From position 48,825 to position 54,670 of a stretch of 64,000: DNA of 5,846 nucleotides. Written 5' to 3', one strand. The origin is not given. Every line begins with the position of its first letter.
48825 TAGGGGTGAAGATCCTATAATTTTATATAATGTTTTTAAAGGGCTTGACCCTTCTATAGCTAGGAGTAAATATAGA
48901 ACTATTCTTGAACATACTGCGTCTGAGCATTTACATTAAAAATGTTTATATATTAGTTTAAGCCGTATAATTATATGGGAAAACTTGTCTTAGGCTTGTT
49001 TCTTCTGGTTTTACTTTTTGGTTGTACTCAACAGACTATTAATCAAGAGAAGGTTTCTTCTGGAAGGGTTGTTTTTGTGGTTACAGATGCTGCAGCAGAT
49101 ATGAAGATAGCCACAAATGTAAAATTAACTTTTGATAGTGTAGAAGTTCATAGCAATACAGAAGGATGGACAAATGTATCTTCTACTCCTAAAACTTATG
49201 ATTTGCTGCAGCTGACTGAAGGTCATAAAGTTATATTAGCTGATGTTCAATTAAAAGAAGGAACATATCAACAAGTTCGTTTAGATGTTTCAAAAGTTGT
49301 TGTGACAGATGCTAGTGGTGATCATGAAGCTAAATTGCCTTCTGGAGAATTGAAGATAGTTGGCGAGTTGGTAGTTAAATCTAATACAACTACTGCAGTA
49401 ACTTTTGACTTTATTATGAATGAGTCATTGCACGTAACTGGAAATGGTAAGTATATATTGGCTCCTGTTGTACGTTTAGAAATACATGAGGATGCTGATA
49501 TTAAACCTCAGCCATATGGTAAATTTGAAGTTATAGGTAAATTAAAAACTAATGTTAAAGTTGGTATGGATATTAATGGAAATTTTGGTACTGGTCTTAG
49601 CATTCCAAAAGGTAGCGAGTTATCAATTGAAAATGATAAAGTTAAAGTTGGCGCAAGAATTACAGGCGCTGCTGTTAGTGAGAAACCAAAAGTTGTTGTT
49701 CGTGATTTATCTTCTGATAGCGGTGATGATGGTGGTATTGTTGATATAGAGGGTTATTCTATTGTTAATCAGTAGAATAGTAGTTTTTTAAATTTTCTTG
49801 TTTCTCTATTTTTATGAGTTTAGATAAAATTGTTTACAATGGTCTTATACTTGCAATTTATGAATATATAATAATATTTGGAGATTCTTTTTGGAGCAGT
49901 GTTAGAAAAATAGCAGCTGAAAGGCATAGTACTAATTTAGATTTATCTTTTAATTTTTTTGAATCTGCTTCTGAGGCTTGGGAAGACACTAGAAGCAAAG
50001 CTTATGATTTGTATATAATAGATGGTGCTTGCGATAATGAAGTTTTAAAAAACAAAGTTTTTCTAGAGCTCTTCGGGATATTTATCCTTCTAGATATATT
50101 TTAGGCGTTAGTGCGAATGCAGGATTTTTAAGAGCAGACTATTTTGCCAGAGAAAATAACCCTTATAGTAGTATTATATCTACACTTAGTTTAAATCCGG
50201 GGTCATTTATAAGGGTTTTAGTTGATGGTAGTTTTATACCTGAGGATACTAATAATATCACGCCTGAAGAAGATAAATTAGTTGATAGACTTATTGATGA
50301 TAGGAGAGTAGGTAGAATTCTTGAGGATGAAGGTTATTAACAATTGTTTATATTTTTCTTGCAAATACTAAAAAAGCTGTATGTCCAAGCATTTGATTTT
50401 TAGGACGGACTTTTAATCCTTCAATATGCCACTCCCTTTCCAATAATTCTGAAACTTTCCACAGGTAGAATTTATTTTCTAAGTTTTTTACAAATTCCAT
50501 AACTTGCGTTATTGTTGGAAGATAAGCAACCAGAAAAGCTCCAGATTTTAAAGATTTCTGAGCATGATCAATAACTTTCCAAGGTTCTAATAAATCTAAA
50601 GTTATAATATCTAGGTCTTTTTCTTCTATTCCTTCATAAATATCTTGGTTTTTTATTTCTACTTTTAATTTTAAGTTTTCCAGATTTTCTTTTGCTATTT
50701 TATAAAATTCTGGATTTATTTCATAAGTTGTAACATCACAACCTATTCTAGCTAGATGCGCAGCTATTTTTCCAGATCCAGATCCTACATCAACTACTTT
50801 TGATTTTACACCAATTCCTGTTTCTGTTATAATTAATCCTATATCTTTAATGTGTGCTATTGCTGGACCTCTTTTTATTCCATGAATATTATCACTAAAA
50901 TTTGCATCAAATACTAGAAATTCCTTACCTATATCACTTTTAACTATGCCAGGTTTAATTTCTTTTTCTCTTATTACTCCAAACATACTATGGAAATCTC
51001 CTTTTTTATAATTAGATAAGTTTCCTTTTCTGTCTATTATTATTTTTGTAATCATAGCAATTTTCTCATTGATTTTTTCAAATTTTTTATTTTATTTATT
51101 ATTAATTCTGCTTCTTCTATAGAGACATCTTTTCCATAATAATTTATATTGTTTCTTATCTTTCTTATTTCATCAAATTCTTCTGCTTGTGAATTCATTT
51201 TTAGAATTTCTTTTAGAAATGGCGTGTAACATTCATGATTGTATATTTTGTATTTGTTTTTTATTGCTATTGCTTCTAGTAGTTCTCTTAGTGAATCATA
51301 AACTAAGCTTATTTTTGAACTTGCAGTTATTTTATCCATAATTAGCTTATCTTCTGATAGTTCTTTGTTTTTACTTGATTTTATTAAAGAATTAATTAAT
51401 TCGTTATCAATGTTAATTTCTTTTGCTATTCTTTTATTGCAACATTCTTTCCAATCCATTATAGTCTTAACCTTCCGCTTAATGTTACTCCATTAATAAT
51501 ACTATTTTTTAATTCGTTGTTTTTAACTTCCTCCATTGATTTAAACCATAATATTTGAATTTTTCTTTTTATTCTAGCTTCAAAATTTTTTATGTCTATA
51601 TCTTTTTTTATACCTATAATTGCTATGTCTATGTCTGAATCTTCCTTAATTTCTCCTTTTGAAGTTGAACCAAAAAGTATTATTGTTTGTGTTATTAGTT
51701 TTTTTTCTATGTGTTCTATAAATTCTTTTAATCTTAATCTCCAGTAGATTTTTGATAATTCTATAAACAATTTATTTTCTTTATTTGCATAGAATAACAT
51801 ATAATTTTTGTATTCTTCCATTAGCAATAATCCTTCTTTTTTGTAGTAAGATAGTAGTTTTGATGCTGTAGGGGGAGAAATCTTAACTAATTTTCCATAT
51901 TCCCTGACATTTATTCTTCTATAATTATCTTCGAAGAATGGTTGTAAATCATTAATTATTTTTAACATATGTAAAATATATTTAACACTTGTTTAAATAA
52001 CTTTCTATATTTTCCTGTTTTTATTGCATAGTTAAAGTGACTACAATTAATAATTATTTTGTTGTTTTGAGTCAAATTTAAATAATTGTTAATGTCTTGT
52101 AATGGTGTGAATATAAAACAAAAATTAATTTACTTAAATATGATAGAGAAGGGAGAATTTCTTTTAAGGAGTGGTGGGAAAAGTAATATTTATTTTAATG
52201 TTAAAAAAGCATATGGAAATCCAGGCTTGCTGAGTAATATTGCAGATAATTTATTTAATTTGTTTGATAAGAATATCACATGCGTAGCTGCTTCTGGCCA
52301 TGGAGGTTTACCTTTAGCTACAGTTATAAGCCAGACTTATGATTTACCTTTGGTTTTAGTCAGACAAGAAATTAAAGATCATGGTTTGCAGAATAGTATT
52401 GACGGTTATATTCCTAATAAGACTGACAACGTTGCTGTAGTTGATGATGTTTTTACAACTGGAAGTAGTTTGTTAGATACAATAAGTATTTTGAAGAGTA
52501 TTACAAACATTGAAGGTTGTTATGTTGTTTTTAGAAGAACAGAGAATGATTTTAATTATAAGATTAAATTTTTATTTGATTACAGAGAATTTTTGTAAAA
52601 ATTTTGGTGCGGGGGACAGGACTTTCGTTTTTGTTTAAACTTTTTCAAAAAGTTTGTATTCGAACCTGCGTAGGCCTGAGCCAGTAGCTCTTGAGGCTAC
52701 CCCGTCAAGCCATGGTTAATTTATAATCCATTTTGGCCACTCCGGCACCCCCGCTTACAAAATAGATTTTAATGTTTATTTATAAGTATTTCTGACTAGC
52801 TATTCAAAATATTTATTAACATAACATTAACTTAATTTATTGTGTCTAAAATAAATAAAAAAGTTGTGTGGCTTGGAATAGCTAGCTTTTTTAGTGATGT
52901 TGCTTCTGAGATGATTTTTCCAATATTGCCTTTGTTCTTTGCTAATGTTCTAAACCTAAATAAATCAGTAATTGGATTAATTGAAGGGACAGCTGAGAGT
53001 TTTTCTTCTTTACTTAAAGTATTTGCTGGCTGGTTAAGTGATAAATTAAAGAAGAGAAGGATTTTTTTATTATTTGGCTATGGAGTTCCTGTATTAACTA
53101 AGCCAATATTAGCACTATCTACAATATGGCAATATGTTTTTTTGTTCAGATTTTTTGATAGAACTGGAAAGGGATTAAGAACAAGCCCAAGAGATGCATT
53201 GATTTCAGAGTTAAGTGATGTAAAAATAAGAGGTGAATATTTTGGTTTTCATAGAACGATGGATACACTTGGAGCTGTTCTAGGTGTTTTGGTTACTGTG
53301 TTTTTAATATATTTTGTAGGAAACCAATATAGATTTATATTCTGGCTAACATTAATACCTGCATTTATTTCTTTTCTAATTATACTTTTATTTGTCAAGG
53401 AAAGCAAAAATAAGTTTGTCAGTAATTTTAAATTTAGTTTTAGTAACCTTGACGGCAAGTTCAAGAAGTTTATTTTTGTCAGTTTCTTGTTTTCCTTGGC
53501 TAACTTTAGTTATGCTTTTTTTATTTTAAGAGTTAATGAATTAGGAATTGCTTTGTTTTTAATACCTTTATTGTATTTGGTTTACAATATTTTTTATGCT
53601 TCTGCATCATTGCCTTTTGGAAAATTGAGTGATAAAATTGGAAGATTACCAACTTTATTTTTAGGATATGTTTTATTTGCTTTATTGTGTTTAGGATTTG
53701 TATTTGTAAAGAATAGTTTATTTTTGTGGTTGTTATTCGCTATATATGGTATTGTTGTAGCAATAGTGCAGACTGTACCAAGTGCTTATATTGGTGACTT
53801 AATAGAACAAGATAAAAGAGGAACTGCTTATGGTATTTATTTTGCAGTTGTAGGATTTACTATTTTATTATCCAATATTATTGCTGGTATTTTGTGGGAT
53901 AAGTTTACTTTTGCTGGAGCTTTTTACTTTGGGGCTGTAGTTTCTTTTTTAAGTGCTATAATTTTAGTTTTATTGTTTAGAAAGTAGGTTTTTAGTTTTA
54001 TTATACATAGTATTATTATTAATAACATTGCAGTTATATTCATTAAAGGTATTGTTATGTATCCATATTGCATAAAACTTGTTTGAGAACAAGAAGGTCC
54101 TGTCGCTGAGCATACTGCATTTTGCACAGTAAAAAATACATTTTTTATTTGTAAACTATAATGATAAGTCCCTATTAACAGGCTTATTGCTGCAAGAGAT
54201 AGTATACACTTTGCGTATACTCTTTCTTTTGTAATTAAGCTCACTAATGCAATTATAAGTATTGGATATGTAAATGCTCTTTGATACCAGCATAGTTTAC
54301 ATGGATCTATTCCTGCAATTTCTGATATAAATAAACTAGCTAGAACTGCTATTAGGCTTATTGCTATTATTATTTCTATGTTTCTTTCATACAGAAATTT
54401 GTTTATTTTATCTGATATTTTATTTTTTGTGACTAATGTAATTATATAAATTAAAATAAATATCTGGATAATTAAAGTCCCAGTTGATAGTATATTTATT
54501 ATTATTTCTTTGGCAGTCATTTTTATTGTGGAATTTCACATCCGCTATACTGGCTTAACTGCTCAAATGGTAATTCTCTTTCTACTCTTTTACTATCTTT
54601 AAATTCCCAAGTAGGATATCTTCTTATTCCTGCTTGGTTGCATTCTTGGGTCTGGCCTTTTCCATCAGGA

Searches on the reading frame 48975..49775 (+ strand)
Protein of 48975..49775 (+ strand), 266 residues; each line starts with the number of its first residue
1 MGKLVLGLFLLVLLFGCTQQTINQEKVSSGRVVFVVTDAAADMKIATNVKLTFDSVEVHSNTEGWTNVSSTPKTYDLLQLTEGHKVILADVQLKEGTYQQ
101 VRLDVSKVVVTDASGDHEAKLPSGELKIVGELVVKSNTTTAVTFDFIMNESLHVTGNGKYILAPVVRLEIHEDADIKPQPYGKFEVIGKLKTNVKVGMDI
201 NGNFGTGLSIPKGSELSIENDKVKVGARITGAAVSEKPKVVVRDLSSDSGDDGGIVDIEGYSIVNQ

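Call 9: search_protein_families(library=pfam, proteins=[window:48975-49775:+])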
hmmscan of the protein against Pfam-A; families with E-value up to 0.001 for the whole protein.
window:48975-49775:+ (266 aa): 1 family
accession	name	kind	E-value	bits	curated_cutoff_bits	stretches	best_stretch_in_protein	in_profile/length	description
PF14321.11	DUF4382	-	2.3e-22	80.1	25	1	30-164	2-136/136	Domain of unknown function (DUF4382)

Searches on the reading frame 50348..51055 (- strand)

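Call 9: search_protein_families(library=pfam, proteins=[window:50348-51055:-])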
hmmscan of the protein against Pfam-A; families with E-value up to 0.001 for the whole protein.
window:50348-51055:- (235 aa): 10 families
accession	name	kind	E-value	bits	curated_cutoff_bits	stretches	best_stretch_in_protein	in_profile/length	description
PF08704.16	GCD14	-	4.8e-17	62.9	26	1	66-212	23-180/247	tRNA methyltransferase complex GCD14 subunit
PF05175.20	MTS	-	9e-09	35.6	23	1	84-151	32-102/170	Methyltransferase small domain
PF13649.12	Methyltransf_25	-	1.4e-08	35.8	27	1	87-156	1-74/97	Methyltransferase domain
PF08241.18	Methyltransf_11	-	1.6e-08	35.5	21.2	1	88-176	1-94/95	Methyltransferase domain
PF13847.12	Methyltransf_31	-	1.8e-08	34.6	27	1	84-194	4-127/145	Methyltransferase domain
PF00398.26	RrnaAD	-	7e-07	29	24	1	75-141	22-87/263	Ribosomal RNA adenine dimethylase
PF01135.25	PCMT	-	2.1e-05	24.9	20.3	1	52-187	42-182/210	Protein-L-isoaspartate(D-aspartate) O-methyltransferase (PCMT)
PF13489.12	Methyltransf_23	-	7.9e-05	22.9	27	1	83-129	22-61/164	Methyltransferase domain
PF08242.18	Methyltransf_12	-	0.00018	22.6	30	1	88-172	1-95/98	Methyltransferase domain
PF03686.19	UPF0146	-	0.00094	19.5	26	0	83-144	13-72/129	Uncharacterised protein family (UPF0146)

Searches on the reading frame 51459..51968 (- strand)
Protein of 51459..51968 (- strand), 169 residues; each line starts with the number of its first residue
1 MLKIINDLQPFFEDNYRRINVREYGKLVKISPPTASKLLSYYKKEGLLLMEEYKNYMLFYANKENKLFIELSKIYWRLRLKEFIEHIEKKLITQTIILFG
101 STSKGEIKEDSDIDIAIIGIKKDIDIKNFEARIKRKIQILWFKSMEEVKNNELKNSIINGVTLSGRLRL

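Call 9: search_protein_families(library=pfam, proteins=[window:51459-51968:-])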
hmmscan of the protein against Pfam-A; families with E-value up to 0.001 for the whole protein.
window:51459-51968:- (169 aa): 2 families
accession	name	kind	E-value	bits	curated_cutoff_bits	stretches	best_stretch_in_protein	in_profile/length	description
PF18765.7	Polbeta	-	2.8e-08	34.2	26.9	1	86-140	6-58/93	Polymerase beta, Nucleotidyltransferase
PF01909.29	NTP_transf_2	-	4.6e-08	33.8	21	1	81-122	2-43/93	Nucleotidyltransferase domain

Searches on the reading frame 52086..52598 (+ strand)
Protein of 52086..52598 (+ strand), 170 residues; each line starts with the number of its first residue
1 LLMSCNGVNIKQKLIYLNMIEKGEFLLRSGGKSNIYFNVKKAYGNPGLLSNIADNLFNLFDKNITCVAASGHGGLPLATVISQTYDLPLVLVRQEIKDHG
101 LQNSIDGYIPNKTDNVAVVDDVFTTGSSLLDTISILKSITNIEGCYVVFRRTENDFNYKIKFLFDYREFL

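Call 9: search_protein_families(library=pfam, proteins=[window:52086-52598:+])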
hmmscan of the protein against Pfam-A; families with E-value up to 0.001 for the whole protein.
window:52086-52598:+ (170 aa): 1 family
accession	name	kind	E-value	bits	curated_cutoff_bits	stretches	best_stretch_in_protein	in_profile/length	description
PF00156.33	Pribosyltran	-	3.2e-07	30.2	26.3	1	46-139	9-113/158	Phosphoribosyl transferase domain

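Call 26: find_homologous_proteins(query=window:52086-52598:+, max_evalue=1e-10)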
Query window:52086-52598:+ (170 aa): 28 proteins with E <= 1e-10 among 91 candidates.
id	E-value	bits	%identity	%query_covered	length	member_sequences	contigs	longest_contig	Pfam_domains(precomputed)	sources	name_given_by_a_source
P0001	5.8e-106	370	100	99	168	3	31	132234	PF00156.34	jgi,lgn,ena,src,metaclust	metaclust:\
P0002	5.9e-62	226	62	95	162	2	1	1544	PF00156.34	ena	-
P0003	1.7e-41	160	46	94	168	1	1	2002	PF00156.34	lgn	-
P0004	4.6e-38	149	46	90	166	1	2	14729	PF00156.34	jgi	jgi:orotate phosphoribosyltransferase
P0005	4.5e-37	146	48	85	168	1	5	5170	PF00156.34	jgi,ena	-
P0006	6.4e-37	145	45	94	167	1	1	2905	PF00156.34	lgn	-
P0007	1.1e-36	144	51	86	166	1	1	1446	PF00156.34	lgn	-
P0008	2.5e-36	143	48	88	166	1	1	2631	PF00156.34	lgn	-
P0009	4.4e-36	142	43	97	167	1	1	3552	PF00156.34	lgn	-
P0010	1.4e-35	141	47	92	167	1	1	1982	PF00156.34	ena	-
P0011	1.6e-34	137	46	85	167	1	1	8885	PF00156.34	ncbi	ncbi:MAG: phosphoribosyltransferase family protein [Candidatus Saccharimonadales bacterium]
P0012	2.8e-34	136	47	84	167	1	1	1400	PF00156.34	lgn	-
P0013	1.4e-33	134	44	86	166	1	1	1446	PF00156.34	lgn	-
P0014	6.2e-33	132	47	81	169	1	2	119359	PF00156.34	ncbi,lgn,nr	ncbi:MAG: phosphoribosyltransferase family protein [Candidatus Nanoarchaeia archaeon]|nr:phosphoribo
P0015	1.3e-32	131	52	72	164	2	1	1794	PF00156.34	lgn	-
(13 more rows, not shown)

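Call 33: find_encoding_contigs(protein=P0001, flank=1500, max_places=10)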
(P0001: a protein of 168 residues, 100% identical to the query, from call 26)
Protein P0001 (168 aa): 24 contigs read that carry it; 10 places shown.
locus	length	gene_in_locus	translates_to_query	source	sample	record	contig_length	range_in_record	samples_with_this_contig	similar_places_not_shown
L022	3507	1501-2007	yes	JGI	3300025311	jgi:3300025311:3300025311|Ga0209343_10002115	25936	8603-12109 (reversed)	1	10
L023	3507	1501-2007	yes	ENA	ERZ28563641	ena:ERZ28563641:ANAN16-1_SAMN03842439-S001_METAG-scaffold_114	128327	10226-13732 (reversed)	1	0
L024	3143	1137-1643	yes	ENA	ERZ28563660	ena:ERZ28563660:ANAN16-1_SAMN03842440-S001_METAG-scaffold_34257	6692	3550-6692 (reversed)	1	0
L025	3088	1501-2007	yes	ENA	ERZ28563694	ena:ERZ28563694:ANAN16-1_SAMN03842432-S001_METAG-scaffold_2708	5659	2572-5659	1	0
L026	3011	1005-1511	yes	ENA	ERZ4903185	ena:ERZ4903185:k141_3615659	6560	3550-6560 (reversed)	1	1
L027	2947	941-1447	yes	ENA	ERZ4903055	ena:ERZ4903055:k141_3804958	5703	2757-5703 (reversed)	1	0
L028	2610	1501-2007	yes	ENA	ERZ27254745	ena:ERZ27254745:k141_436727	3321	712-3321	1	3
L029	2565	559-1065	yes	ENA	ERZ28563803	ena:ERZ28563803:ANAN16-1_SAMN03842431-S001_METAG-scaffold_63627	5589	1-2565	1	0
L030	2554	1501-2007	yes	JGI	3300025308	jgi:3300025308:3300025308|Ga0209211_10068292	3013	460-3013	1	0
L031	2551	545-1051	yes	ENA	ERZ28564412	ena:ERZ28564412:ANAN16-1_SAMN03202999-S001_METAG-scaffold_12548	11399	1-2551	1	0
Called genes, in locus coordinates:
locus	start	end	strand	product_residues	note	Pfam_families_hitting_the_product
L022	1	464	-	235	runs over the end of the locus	PF01135:PCMT (weak), PF08704:GCD14, PF00398:RrnaAD (weak), PF05175:MTS, PF13847:Methyltransf_31, PF08241:Methyltransf_11, PF13649:Methyltransf_25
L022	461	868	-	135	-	-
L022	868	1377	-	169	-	PF01909:NTP_transf_2, PF18765:Polbeta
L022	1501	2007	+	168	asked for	PF00156:Pribosyltran (weak)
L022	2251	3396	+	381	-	PF07690:MFS_1, PF00083:Sugar_tr, PF07690:MFS_1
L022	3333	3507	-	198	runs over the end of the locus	PF02600:DsbB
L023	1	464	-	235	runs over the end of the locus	PF01135:PCMT (weak), PF08704:GCD14, PF00398:RrnaAD (weak), PF05175:MTS, PF13847:Methyltransf_31, PF08241:Methyltransf_11, PF13649:Methyltransf_25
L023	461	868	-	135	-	-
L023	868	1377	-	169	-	PF01909:NTP_transf_2, PF18765:Polbeta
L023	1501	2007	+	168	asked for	PF00156:Pribosyltran (weak)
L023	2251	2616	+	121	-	PF07690:MFS_1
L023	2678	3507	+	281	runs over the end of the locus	PF07690:MFS_1, PF00083:Sugar_tr, PF07690:MFS_1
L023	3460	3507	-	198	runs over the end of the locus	PF02600:DsbB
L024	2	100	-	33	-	?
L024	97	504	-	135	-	-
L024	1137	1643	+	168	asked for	PF00156:Pribosyltran (weak)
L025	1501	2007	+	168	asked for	PF00156:Pribosyltran (weak)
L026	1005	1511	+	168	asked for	PF00156:Pribosyltran (weak)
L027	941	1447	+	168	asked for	PF00156:Pribosyltran (weak)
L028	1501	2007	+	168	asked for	PF00156:Pribosyltran (weak)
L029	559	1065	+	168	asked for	PF00156:Pribosyltran (weak)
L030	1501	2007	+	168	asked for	PF00156:Pribosyltran (weak)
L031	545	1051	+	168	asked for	PF00156:Pribosyltran (weak)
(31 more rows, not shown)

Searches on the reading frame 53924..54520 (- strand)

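Call 9: search_protein_families(library=pfam, proteins=[window:53924-54520:-])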
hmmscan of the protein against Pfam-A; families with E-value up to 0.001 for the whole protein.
window:53924-54520:- (198 aa): 1 family
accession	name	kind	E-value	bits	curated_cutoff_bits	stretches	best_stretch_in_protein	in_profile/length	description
PF02600.21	DsbB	-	9e-13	49.3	22.1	1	50-170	7-143/148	Disulfide bond formation protein DsbB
